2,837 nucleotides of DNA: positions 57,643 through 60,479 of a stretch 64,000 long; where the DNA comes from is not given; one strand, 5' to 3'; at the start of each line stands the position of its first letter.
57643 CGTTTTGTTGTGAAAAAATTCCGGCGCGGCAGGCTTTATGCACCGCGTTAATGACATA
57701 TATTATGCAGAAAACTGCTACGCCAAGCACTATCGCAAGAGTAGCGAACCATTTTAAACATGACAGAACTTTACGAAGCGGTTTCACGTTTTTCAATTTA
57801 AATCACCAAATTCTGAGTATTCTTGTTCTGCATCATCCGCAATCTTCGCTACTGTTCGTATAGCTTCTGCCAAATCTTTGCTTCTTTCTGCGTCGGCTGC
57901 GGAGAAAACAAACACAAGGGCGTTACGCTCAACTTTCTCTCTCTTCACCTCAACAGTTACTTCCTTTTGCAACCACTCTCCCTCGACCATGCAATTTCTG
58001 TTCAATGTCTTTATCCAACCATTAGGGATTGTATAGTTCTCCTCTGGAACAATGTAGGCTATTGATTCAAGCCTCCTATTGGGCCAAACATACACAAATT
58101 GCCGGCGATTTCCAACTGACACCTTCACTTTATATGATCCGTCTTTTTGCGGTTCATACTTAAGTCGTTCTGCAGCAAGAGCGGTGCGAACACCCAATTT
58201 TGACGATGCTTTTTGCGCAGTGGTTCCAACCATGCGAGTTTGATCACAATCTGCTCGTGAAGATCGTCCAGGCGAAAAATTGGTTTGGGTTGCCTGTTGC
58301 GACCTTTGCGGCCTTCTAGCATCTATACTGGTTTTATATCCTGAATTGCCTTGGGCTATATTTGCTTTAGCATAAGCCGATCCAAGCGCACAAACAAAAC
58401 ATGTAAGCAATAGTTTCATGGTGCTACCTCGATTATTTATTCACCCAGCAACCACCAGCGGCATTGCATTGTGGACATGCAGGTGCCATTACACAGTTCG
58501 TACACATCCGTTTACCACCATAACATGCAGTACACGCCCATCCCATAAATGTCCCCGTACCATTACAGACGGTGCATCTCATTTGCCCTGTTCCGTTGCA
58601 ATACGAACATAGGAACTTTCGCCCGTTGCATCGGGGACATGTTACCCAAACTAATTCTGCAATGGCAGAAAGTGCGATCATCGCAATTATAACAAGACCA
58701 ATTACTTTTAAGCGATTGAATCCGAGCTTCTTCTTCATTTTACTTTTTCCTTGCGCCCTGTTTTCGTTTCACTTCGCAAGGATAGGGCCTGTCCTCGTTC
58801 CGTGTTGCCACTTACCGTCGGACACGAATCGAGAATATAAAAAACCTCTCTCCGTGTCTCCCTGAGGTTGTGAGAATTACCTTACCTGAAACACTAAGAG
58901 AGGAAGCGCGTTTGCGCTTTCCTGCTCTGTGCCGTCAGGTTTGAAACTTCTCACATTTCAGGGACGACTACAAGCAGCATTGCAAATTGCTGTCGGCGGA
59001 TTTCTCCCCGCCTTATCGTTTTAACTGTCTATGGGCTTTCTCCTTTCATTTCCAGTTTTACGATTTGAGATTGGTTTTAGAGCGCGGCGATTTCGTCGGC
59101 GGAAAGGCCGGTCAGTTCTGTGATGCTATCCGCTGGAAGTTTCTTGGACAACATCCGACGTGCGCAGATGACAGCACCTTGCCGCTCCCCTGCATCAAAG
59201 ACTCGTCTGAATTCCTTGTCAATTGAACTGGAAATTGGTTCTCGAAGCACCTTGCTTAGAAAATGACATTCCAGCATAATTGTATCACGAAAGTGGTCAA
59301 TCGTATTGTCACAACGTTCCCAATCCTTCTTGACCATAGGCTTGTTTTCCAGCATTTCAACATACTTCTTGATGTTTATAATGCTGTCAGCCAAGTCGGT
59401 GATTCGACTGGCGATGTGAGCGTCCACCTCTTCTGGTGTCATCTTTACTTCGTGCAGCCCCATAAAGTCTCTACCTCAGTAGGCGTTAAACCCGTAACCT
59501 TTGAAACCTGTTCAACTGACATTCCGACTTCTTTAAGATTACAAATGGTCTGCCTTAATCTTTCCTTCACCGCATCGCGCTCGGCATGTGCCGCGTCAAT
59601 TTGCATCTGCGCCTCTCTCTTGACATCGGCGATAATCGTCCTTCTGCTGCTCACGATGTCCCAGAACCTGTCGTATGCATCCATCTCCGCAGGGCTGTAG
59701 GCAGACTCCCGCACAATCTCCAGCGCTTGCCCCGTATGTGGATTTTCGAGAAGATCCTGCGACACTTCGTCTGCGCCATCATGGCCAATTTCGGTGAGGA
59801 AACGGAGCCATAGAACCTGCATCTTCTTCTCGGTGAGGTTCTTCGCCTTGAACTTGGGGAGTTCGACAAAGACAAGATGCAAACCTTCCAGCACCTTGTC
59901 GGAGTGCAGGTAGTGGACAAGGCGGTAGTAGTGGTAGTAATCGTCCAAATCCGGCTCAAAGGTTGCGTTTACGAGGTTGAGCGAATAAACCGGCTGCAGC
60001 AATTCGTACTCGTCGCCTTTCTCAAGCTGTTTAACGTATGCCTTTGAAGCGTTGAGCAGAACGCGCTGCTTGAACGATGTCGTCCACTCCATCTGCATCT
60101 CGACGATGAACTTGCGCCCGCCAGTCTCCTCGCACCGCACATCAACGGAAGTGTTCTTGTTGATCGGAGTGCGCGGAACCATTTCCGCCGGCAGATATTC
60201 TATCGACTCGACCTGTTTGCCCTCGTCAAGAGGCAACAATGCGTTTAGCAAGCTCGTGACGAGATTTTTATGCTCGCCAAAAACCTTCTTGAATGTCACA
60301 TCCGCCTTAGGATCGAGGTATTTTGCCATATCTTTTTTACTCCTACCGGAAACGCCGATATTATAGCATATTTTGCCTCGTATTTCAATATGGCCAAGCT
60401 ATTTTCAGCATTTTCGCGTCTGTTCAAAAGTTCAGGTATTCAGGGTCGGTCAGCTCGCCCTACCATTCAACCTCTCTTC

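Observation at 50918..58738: AT-rich 8-kb operon: a radical SAM RiPP-like system built around CxxxC-repeat peptides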

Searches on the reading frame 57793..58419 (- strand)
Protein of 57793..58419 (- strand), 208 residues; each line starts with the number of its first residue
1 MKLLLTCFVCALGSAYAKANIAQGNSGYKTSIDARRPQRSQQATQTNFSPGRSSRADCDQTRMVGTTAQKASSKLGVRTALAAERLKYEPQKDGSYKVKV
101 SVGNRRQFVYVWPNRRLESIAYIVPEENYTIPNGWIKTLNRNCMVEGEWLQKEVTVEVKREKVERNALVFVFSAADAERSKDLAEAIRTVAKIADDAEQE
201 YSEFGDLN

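Call 3: search_protein_families(library=ncbifam, proteins=[window:57793-58419:-], max_evalue=0.01)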
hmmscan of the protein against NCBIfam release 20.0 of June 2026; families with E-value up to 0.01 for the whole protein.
window:57793-58419:- (208 aa): 0 families

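Call 4: search_protein_families(library=pfam, proteins=[window:57793-58419:-], max_evalue=0.01)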
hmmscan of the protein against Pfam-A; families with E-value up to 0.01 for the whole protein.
window:57793-58419:- (208 aa): 0 families

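Call 12: search_protein_families(library=padloc, proteins=[window:57793-58419:-], max_evalue=0.01)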
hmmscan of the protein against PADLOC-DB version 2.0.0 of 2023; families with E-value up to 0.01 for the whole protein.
window:57793-58419:- (208 aa): 1 family
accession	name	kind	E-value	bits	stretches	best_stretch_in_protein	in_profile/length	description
PDLC00615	ZorC1|ZorC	-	0.0054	13.6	1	101-163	349-411/426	EH signature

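Call 57: search_protein_families(library=pfam, proteins=[window:57793-58419:-], max_evalue=1)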
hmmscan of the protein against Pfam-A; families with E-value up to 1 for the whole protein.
window:57793-58419:- (208 aa): 1 family
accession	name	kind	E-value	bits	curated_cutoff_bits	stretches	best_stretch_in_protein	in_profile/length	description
PF02342.23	TerD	-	0.13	12.2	25.3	1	114-199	51-138/187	TerD domain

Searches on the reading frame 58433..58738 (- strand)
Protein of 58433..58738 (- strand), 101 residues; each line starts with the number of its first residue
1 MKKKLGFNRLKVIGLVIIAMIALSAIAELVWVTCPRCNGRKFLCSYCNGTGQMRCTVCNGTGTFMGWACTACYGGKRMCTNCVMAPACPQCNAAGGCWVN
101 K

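Call 3: search_protein_families(library=ncbifam, proteins=[window:58433-58738:-], max_evalue=0.01)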
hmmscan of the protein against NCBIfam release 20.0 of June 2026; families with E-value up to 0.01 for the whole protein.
window:58433-58738:- (101 aa): 0 families

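Call 4: search_protein_families(library=pfam, proteins=[window:58433-58738:-], max_evalue=0.01)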
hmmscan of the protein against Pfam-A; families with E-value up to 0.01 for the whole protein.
window:58433-58738:- (101 aa): 0 families

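Call 12: search_protein_families(library=padloc, proteins=[window:58433-58738:-], max_evalue=0.01)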
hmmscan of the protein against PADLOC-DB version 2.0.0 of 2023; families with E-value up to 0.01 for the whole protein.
window:58433-58738:- (101 aa): 0 families

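Call 43: search_protein_families(library=pfam, proteins=[window:58433-58738:-], max_evalue=10)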
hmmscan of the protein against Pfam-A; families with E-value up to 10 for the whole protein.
window:58433-58738:- (101 aa): 3 families
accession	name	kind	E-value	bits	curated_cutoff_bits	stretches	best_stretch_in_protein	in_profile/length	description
PF23733.2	GRXCR1-2_C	-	0.015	15.6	26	2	29-62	7-39/47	GRXCR1/2, C-terminal domain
PF00684.25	DnaJ_CXXCXGXG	-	0.067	13.9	32.7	0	32-51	42-65/65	DnaJ central domain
PF12911.12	OppC_N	-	0.2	12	23.9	1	8-27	13-32/53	N-terminal TM domain of oligopeptide transport permease C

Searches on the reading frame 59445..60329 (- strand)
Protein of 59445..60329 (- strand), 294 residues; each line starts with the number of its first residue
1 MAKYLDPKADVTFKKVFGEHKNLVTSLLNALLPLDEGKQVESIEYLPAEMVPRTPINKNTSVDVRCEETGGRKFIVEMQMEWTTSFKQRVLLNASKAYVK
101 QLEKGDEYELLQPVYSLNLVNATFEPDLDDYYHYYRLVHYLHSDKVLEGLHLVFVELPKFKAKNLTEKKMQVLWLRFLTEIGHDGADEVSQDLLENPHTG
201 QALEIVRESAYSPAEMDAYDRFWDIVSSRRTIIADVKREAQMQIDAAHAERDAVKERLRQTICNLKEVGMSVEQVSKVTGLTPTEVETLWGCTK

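Call 6: search_protein_families(library=pfam, proteins=[window:59445-60329:-], max_evalue=0.01)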
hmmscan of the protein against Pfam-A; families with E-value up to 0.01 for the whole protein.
window:59445-60329:- (294 aa): 1 family
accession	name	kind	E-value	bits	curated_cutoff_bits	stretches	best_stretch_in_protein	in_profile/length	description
PF12784.13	PDDEXK_2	-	2.1e-40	139.3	27.4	1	7-220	1-213/229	PD-(D/E)XK nuclease family transposase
